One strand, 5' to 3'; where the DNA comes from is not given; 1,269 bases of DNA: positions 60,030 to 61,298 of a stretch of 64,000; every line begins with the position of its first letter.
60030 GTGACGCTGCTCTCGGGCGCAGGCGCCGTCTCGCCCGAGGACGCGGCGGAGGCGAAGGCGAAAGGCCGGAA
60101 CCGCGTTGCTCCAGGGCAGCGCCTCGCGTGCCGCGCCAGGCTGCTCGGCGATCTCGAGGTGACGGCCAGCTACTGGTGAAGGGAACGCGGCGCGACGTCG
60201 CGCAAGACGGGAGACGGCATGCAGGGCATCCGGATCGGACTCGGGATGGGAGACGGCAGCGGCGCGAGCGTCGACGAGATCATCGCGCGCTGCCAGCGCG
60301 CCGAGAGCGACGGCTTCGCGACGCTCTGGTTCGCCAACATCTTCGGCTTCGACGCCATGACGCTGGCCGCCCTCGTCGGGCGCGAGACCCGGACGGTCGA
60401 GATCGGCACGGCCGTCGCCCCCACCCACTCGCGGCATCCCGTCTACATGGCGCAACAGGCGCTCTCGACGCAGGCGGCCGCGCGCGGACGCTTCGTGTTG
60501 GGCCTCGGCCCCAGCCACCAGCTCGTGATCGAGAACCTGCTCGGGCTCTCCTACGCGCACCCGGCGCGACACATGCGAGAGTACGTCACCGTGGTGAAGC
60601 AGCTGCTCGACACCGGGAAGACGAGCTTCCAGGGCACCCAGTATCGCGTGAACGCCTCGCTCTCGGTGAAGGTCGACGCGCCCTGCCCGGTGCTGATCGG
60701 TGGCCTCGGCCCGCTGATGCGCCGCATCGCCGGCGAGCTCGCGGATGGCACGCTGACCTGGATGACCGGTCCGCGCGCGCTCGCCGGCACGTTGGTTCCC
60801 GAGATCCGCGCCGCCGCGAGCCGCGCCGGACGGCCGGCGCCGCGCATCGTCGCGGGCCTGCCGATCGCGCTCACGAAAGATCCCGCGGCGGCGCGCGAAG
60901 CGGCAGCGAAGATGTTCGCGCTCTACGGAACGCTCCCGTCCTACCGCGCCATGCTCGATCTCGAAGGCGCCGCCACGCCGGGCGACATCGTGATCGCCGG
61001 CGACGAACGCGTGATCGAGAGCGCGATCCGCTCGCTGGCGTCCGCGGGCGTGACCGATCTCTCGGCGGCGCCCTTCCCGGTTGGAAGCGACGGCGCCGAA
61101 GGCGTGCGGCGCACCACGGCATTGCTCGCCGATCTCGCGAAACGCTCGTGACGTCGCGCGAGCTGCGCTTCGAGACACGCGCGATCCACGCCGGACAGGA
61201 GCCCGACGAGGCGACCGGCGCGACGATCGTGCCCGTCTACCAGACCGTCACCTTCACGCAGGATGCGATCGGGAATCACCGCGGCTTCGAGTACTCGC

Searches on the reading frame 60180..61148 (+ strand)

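Call 99: search_protein_families(library=ncbifam, proteins=[window:60180-61148:+], max_evalue=1e-10)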
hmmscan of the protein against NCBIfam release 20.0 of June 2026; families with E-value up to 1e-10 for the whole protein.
window:60180-61148:+ (323 aa): 18 families
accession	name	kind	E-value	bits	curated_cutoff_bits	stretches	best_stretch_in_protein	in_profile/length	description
TIGR03564.1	F420_MSMEG_4879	subfamily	1.9e-97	326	234.25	1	34-295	1-264/265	TIGR03564 family F420-dependent LLM class oxidoreductase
TIGR04024.1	F420_NP1902A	hypoth_equivalog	2e-36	125.4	345.4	1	29-298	12-287/330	TIGR04024 family LLM class F420-dependent oxidoreductase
TIGR03617.1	F420_MSMEG_2256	subfamily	1.4e-32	112.9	278.15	1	40-263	3-240/318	TIGR03617 family F420-dependent LLM class oxidoreductase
TIGR03841.1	F420_Rv3093c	subfamily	1e-31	110.5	213.65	1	35-265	13-241/298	LLM class F420-dependent oxidoreductase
NF002619.0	PRK02271.1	equivalog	7e-31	107.7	276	1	30-247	12-231/329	5,10-methylenetetrahydromethanopterin reductase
TIGR03559.1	F420_Rv3520c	subfamily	2.8e-29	102.2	335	1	28-249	9-246/325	LLM class F420-dependent oxidoreductase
TIGR03555.1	F420_mer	equivalog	4.9e-28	98.5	348.7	1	32-247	12-230/325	5,10-methylenetetrahydromethanopterin reductase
TIGR03857.1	F420_MSMEG_2249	hypoth_equivalog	9.7e-24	84.2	218.4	1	25-241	7-226/329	TIGR03857 family LLM class F420-dependent oxidoreductase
TIGR03620.1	F420_MSMEG_4141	subfamily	6.7e-21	74.9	219.8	1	33-281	19-231/280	TIGR03620 family F420-dependent LLM class oxidoreductase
TIGR03621.1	F420_MSMEG_2516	subfamily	2.2e-19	69.7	213.15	1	21-189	5-171/295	TIGR03621 family F420-dependent LLM class oxidoreductase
TIGR03557.1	F420_G6P_family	subfamily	8e-19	67.9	210.4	1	33-248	14-233/316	TIGR03557 family F420-dependent LLM class oxidoreductase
TIGR03619.1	F420_Rv2161c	subfamily_domain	4.2e-18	65.8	166.9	1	60-242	47-232/247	TIGR03619 family F420-dependent LLM class oxidoreductase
TIGR03560.1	F420_Rv1855c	subfamily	2.6e-17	63.4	231.4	1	30-224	11-223/227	TIGR03560 family F420-dependent LLM class oxidoreductase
TIGR03854.1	F420_MSMEG_3544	hypoth_equivalog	2.5e-15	56.6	295.6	1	18-239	1-224/290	TIGR03854 family LLM class F420-dependent oxidoreductase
TIGR03571.1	lucif_BA3436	subfamily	3.4e-15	56.1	303.9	1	29-240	28-250/304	TIGR03571 family LLM class oxidoreductase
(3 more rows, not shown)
